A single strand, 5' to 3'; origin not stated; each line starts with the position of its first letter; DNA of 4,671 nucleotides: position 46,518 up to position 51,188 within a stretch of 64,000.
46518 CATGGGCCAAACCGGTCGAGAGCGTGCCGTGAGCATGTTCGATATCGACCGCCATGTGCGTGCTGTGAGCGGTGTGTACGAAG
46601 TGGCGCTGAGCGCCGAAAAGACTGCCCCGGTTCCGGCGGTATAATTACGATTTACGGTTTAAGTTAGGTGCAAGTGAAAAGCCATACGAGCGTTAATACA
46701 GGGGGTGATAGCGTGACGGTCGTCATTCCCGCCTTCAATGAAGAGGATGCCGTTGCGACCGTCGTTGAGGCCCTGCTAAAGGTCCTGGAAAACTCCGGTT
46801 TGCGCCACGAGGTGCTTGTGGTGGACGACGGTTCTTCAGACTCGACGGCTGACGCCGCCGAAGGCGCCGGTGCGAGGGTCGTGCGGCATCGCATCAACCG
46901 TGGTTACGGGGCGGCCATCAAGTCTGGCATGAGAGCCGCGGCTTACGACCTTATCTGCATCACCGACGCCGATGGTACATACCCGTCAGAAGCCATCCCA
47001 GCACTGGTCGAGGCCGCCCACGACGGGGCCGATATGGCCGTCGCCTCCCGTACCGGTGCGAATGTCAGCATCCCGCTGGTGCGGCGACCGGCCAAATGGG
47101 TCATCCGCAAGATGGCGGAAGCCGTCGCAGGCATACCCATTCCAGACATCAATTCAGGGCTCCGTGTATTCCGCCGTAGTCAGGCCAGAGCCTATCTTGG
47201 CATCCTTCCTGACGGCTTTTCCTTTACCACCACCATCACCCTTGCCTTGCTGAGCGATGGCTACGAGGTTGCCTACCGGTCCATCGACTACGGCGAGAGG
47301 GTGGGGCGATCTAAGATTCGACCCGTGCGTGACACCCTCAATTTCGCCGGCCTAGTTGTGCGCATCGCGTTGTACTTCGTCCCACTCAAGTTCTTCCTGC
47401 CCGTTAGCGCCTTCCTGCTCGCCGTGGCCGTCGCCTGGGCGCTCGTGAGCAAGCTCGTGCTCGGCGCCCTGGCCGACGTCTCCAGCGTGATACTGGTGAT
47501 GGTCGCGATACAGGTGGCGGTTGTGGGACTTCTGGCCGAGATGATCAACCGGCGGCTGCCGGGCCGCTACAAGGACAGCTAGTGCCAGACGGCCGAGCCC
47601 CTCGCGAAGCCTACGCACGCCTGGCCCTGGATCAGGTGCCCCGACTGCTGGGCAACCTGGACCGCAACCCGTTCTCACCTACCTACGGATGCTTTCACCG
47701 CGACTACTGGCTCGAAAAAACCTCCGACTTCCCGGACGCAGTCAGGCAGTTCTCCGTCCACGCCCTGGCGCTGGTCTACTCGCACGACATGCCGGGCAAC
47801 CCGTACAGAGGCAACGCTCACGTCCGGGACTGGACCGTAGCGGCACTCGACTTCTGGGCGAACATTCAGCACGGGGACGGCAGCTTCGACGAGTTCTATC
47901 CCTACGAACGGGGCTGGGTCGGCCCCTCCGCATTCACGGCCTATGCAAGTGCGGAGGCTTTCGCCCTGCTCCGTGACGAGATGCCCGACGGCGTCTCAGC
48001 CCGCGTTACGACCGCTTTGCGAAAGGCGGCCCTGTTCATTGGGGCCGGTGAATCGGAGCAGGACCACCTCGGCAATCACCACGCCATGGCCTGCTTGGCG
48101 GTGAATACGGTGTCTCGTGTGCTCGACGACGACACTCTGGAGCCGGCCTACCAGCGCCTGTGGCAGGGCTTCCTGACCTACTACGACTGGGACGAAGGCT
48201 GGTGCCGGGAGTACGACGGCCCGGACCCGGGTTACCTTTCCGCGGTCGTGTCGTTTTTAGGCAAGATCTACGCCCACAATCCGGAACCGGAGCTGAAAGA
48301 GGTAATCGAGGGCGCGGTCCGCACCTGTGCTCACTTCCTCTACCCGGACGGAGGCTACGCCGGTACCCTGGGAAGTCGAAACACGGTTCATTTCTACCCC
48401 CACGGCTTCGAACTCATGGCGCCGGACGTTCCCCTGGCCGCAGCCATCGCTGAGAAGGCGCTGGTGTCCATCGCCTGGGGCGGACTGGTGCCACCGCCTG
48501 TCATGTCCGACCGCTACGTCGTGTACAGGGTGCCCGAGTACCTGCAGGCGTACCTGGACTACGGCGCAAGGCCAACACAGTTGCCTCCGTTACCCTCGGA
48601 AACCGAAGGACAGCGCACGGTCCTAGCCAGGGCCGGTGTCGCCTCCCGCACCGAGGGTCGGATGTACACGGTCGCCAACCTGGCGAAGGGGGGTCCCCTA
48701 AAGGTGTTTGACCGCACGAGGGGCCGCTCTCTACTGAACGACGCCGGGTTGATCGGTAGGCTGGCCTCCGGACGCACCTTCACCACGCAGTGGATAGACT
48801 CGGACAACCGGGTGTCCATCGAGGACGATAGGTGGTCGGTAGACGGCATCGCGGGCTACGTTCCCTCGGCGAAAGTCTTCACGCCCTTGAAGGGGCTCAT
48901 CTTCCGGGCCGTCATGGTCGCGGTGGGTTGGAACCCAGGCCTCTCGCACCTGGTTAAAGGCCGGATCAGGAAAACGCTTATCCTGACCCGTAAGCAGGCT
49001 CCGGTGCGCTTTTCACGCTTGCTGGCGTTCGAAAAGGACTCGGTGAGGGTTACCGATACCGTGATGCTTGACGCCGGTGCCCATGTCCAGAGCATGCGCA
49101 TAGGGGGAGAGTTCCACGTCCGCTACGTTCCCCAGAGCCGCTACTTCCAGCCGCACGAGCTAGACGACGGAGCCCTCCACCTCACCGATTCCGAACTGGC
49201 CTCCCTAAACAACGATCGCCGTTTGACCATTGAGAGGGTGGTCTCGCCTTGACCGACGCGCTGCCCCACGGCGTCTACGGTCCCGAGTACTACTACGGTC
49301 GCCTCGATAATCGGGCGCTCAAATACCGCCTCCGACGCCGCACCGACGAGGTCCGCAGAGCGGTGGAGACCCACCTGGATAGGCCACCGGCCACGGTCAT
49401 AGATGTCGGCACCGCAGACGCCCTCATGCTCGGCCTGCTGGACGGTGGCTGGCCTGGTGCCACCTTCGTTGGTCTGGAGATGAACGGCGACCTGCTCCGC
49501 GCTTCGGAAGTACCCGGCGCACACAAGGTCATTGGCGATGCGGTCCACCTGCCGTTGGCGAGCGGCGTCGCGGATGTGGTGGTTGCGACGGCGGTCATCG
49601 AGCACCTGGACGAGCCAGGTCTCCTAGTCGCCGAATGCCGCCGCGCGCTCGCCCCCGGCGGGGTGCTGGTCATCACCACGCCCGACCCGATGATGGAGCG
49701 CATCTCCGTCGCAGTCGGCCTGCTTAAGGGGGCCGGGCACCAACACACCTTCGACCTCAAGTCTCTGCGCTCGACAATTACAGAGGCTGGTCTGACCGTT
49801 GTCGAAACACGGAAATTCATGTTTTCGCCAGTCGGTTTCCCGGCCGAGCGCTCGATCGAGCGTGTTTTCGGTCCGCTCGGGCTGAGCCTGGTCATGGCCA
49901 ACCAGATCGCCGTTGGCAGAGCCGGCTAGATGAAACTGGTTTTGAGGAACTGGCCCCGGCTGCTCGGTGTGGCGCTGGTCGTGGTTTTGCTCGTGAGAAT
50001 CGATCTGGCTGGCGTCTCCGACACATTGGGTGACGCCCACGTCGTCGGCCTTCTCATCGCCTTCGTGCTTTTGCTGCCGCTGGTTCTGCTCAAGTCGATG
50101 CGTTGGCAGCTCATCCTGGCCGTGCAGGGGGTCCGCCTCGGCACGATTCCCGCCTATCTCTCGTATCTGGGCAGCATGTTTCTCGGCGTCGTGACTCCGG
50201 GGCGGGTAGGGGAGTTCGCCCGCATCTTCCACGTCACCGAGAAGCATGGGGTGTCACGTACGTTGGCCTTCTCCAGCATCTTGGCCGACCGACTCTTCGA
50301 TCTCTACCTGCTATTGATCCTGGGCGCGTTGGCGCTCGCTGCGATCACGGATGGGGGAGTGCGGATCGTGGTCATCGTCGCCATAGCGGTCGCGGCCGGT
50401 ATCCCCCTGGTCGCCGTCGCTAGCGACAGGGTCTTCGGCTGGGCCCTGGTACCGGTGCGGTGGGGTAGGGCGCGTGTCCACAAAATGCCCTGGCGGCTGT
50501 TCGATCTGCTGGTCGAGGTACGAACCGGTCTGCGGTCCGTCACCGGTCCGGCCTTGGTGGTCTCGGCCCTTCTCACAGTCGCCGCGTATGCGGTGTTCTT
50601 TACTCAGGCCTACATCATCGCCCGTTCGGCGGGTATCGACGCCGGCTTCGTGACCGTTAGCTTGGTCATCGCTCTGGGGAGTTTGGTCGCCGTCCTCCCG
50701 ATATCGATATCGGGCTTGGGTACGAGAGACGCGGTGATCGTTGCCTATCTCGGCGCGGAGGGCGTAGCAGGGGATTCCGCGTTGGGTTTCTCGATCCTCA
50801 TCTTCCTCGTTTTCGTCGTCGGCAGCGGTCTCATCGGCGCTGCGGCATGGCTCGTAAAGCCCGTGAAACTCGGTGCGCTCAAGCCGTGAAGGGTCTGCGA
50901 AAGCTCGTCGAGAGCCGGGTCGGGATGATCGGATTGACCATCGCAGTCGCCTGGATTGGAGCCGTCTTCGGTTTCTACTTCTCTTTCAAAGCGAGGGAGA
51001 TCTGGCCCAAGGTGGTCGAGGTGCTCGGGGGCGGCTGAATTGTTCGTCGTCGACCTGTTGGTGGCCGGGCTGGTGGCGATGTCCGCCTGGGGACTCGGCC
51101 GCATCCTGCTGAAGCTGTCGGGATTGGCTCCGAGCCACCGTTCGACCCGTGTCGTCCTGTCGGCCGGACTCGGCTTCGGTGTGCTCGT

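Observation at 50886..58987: Triplicated two-gene module: small single-TM protein + GT-C-like membrane glycosyltransferase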

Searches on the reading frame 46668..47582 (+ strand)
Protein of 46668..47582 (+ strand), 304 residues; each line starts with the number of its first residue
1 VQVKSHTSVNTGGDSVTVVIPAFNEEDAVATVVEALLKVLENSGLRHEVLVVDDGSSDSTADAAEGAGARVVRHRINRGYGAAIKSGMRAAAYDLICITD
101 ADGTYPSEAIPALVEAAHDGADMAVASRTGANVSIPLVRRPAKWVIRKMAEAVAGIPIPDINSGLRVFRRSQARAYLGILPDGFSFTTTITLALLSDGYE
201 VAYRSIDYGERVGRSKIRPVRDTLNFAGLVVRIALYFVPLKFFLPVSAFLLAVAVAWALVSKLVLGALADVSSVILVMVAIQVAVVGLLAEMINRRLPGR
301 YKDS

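Call 7: search_protein_families(library=pfam, proteins=[window:46668-47582:+], max_evalue=0.1)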
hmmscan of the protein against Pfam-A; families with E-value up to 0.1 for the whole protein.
window:46668-47582:+ (304 aa): 4 families
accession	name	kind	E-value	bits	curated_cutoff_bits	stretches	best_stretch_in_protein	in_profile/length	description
PF00535.33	Glycos_transf_2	-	5.2e-30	105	23.3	1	17-172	1-163/168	Glycosyl transferase family 2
PF13641.12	Glyco_tranf_2_3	-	2.1e-10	41.4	27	1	16-126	3-119/230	Glycosyltransferase like family 2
PF13506.12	Glyco_transf_21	-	0.022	14.7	21.7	1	84-126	22-65/174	Glycosyl transferase family 21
PF13704.12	Glyco_tranf_2_4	-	0.096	13.6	27.5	0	34-101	8-80/98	Glycosyl transferase family 2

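Call 8: search_protein_families(library=ncbifam, proteins=[window:46668-47582:+], max_evalue=0.1)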
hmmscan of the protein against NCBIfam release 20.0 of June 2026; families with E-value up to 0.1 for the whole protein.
window:46668-47582:+ (304 aa): 23 families
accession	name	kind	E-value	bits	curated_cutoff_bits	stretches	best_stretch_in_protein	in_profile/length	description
TIGR04182.1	glyco_TIGR04182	equivalog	1.3e-33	116.7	325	1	16-294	2-283/293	S-layer glycoprotein N-glycosyltransferase AglJ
NF041391.1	DPhHxTase_Halo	equivalog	3.3e-31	107.9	375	1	22-234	3-209/213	dolichyl-phosphate hexose transferase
NF058614.1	PPMAGASynPpgS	equivalog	4e-24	85.3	370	1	16-207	2-195/226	polyprenyl-phospho-N-acetylgalactosaminyl synthase PpgS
NF007986.1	PRK10714.1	equivalog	5.1e-22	78.3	529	1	15-295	7-295/316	undecaprenyl-phosphate 4-deoxy-4-formamido-L-arabinose transferase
NF010496.0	PRK13915.1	equivalog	4.7e-16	58.8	262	1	12-106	29-130/307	glucosyl-3-phosphoglycerate synthase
NF047588.1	GlcsyltransPgfSStrep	equivalog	1.5e-15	57.2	500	1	16-294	3-288/308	glycosyltransferase PgfS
TIGR03965.1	mycofact_glyco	equivalog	2e-14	53.4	280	1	13-127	73-189/467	mycofactocin biosynthesis glycosyltransferase MftF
TIGR04283.1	glyco_like_mftF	equivalog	8.2e-13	48.5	182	1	17-119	2-99/221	TIGR04283 family arsenosugar biosynthesis glycosyltransferase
TIGR03937.1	PgaC_IcaA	equivalog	8.8e-13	48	422.3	1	10-124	41-157/407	poly-beta-1,6-N-acetyl-D-glucosamine synthase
NF041865.1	EpsU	equivalog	2.4e-10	40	700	1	16-217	41-233/394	exopolysaccharide biosynthesis GT2 family glycosyltransferase EpsU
TIGR03469.1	HpnB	hypoth_equivalog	8.7e-09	34.9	379.25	1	11-120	41-163/386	hopene-associated glycosyltransferase HpnB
NF041875.1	EPS_EpsD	equivalog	1.2e-08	34.7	370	1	16-112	1-99/325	exopolysaccharide biosynthesis glycosyltransferase EpsD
NF007482.0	PRK10073.1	equivalog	2e-07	30.3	423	1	15-125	7-117/334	glycosyltransferase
NF038302.1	EPS_HpsE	equivalog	2.5e-07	30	300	1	16-100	3-94/307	hormogonium polysaccharide biosynthesis glycosyltransferase HpsE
NF047683.1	TeichurnBiosyTuaG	equivalog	0.00017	21.3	400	1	14-108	6-102/252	teichuronic acid biosynthesis protein TuaG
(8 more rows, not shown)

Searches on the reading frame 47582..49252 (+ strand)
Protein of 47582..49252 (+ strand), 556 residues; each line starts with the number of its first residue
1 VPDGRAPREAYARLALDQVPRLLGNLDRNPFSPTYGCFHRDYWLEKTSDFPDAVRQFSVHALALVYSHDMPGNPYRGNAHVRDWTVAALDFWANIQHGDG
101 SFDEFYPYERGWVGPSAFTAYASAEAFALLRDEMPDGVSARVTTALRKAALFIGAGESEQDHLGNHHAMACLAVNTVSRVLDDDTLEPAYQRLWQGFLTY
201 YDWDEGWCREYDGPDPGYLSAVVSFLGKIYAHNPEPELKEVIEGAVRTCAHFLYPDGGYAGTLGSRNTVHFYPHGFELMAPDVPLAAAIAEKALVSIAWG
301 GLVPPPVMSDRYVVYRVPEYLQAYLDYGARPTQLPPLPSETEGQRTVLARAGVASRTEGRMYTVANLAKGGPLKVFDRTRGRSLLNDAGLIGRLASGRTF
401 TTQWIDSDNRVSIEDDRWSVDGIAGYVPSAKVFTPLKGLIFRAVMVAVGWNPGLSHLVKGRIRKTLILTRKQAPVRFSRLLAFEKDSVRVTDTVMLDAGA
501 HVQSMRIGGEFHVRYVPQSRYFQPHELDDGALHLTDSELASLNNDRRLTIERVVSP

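Call 53: search_protein_families(library=pfam, proteins=[window:47582-49252:+], max_evalue=0.001)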
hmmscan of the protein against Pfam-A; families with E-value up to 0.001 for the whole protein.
window:47582-49252:+ (556 aa): 0 families

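Call 101: search_solved_structures(query=window:47582-49252:+, max_evalue=1)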
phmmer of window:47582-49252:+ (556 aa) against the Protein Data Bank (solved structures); distinct sequences matched with E-value up to 1: 0.

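Call 102: search_protein_families(library=ncbifam, proteins=[window:47582-49252:+], max_evalue=0.01)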
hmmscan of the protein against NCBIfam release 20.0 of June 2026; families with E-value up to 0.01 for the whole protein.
window:47582-49252:+ (556 aa): 0 families

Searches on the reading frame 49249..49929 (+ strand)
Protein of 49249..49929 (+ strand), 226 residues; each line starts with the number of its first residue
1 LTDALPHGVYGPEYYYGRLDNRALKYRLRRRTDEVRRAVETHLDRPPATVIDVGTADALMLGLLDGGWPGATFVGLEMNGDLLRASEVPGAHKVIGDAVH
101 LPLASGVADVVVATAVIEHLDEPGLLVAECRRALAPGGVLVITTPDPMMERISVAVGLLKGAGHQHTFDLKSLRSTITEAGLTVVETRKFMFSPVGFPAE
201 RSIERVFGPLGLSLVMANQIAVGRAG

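Call 53: search_protein_families(library=pfam, proteins=[window:49249-49929:+], max_evalue=0.001)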
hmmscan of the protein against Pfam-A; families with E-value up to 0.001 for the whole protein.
window:49249-49929:+ (226 aa): 5 families
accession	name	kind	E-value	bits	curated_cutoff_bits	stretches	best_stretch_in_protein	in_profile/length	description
PF13489.12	Methyltransf_23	-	4.2e-15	56.3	27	1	29-186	7-163/164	Methyltransferase domain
PF08241.18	Methyltransf_11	-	1.2e-12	48.7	21.2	1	52-142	2-95/95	Methyltransferase domain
PF08242.18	Methyltransf_12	-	1.4e-06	29.4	30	1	52-140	2-98/98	Methyltransferase domain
PF13649.12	Methyltransf_25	-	6.3e-06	27.2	27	1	50-138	1-97/97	Methyltransferase domain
PF13847.12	Methyltransf_31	-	2.8e-05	24.3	27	1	48-146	5-113/145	Methyltransferase domain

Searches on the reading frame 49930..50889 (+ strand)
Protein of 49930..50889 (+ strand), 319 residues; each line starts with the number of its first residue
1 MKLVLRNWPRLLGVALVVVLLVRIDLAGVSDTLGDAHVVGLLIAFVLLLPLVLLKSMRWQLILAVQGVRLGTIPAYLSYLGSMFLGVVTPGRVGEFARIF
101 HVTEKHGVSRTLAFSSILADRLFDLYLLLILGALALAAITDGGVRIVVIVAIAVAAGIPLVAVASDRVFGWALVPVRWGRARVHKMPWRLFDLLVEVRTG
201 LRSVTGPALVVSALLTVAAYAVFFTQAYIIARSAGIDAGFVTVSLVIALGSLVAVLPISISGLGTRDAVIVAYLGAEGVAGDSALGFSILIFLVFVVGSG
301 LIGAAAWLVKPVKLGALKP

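Call 7: search_protein_families(library=pfam, proteins=[window:49930-50889:+], max_evalue=0.1)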
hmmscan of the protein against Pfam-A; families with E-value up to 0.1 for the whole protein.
window:49930-50889:+ (319 aa): 1 family
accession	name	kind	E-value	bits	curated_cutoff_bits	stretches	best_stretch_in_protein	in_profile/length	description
PF03706.18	LPG_synthase_TM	-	3.2e-37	129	33.4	1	11-297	2-296/302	Lysylphosphatidylglycerol synthase TM region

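Call 8: search_protein_families(library=ncbifam, proteins=[window:49930-50889:+], max_evalue=0.1)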
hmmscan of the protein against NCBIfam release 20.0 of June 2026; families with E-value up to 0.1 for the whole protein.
window:49930-50889:+ (319 aa): 1 family
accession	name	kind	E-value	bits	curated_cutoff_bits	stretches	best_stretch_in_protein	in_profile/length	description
TIGR00374.1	TIGR00374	subfamily_domain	1.1e-21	77.6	43.2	1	11-307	2-310/323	flippase-like domain-containing protein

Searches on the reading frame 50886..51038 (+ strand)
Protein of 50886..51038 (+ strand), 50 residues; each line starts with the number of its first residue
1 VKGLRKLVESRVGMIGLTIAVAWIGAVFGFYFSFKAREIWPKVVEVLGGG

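Call 7: search_protein_families(library=pfam, proteins=[window:50886-51038:+], max_evalue=0.1)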
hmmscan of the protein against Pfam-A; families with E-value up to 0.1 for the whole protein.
window:50886-51038:+ (50 aa): 0 families

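Call 8: search_protein_families(library=ncbifam, proteins=[window:50886-51038:+], max_evalue=0.1)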
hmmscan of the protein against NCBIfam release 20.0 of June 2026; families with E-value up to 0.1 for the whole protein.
window:50886-51038:+ (50 aa): 0 families

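Call 28: find_homologous_proteins(query=A4, max_evalue=10)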
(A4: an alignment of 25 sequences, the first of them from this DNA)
Query A4 (25 sequences) (50 aa, profile of the alignment): 32 proteins with E <= 10 among 300 candidates.
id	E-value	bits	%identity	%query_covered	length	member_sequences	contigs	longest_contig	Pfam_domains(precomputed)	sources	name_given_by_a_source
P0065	2.0e-11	61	98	100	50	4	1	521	-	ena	-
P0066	2.1e-11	61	-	-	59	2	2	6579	-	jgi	jgi:hypothetical protein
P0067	9.0e-11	59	-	-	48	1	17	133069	-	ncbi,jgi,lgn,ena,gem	jgi:hypothetical protein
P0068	3.9e-10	57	82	100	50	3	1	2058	-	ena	-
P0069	6.2e-10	56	76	100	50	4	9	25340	-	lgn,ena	-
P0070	1.2e-9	55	-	-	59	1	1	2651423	-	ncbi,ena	-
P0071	5.5e-9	53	-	-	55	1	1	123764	-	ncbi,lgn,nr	ncbi:MAG: hypothetical protein HY704_01550 [Gemmatimonadetes bacterium]|nr:hypothetical protein [Gem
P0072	1.4e-8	52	-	-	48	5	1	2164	-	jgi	jgi:hypothetical protein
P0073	1.9e-8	52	76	100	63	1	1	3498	-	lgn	-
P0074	2.4e-8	51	68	100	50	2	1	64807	-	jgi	jgi:hypothetical protein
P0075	2.8e-8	51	-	-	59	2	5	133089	-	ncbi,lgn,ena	-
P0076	3.5e-8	51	-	-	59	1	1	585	-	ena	-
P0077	5.8e-8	50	33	30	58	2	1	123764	-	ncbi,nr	ncbi:MAG: hypothetical protein HY704_01575 [Gemmatimonadetes bacterium]|nr:hypothetical protein [Gem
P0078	8.0e-8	50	-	-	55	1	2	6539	-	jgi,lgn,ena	-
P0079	8.1e-8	50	71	94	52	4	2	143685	-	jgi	-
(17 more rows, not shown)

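Call 36: search_protein_representatives(alignment_id=A5)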
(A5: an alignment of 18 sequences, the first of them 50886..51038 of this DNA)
Query: 18 sequences, 54 profile positions. Proteins with E-value up to 0.001 (for the whole library): 21; up to 1e-10: 5; up to 1e-30: 0. The best 21 are listed.
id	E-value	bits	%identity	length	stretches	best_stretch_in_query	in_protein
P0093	1.0e-16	76.7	-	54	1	1-53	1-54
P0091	2.4e-13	65.9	-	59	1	1-53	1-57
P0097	2.2e-12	62.8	-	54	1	11-53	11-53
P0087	2.3e-11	59.5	-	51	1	1-53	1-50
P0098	7.8e-11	57.8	-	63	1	2-54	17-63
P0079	4.0e-10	55.6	-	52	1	2-54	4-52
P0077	4.0e-10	55.6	-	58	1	10-51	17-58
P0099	3.6e-08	49.3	-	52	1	13-54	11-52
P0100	7.4e-08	48.3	-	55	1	10-53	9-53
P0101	7.3e-07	45.1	-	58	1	2-51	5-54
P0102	7.7e-07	45.1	-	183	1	21-53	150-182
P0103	8.5e-07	44.9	-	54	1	1-53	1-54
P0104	5.4e-06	42.4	-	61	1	11-52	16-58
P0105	7.3e-06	41.9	-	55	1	10-51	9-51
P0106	1.3e-05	41.1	-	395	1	11-53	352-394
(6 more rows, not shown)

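Call 38: find_encoding_contigs(protein=P0106, flank=8000, max_places=3)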
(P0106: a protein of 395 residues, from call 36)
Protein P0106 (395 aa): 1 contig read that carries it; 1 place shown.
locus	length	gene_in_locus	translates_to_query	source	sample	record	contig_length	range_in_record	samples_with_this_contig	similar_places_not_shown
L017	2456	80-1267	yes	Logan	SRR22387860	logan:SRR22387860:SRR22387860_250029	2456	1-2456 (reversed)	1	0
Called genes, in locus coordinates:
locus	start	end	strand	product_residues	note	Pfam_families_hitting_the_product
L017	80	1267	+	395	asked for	PF03706:LPG_synthase_TM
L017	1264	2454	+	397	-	?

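Call 39: find_encoding_contigs(protein=P0099, flank=8000, max_places=3)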
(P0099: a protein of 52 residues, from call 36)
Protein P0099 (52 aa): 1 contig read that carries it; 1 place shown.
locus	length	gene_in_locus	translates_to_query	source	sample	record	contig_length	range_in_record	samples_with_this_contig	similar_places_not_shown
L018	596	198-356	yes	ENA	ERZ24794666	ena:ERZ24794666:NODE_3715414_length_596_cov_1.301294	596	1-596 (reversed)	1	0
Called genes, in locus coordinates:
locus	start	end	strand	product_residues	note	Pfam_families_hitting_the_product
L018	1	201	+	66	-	?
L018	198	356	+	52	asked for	-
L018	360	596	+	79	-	?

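Call 94: search_solved_structures(query=A4, max_evalue=10)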
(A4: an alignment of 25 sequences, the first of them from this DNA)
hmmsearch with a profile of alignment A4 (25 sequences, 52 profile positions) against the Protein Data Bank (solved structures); distinct sequences matched with E-value up to 10: 2.
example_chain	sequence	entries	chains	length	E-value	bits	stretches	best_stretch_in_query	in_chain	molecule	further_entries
21ag_R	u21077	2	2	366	0.36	13.8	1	5-29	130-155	5-hydroxytryptamine receptor 1F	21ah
7exd_R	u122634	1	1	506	0.61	13.1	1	5-29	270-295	Soluble cytochrome b562,5-hydroxytryptamine receptor 1F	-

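Call 95: search_protein_families(library=pfam, alignment_id=A4, max_evalue=10)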
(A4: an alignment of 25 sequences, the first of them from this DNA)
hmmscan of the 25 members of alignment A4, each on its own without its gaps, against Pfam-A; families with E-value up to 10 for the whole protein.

A. member 1, seq(50 aa): 0 families

B. families by the number of members that match (of 25 scanned): 7 families
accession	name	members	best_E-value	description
PF20517.3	TMEM127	2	0.011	Transmembrane protein 127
PF12089.13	DUF3566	1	0.084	Transmembrane domain of unknown function (DUF3566)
PF06864.17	PAP_PilO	1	0.094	Pilin accessory protein (PilO)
PF07235.16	DUF1427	1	0.16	Protein of unknown function (DUF1427)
PF15168.11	TRIQK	1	0.27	Triple QxxK/R motif-containing protein family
PF02091.20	tRNA-synt_2e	1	0.32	Glycyl-tRNA synthetase alpha subunit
PF02326.20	YMF19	1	0.57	Plant ATP synthase F0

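Call 106: list_cluster_members(proteins=[window:50886-51035:+, window:52842-53018:+, window:56742-56918:+, window:50847-51035:+])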
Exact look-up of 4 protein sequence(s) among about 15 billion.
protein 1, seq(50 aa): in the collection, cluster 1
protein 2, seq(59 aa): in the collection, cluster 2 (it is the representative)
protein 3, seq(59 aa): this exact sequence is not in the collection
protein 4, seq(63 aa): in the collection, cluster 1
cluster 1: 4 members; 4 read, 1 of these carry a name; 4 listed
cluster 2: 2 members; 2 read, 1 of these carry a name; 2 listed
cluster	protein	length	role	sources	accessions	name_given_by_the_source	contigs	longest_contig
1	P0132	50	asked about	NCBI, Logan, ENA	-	-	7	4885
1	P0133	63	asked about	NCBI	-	-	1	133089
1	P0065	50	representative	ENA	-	-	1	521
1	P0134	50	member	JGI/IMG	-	hypothetical protein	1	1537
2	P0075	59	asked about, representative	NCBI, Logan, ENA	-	-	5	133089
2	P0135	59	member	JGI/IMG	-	hypothetical protein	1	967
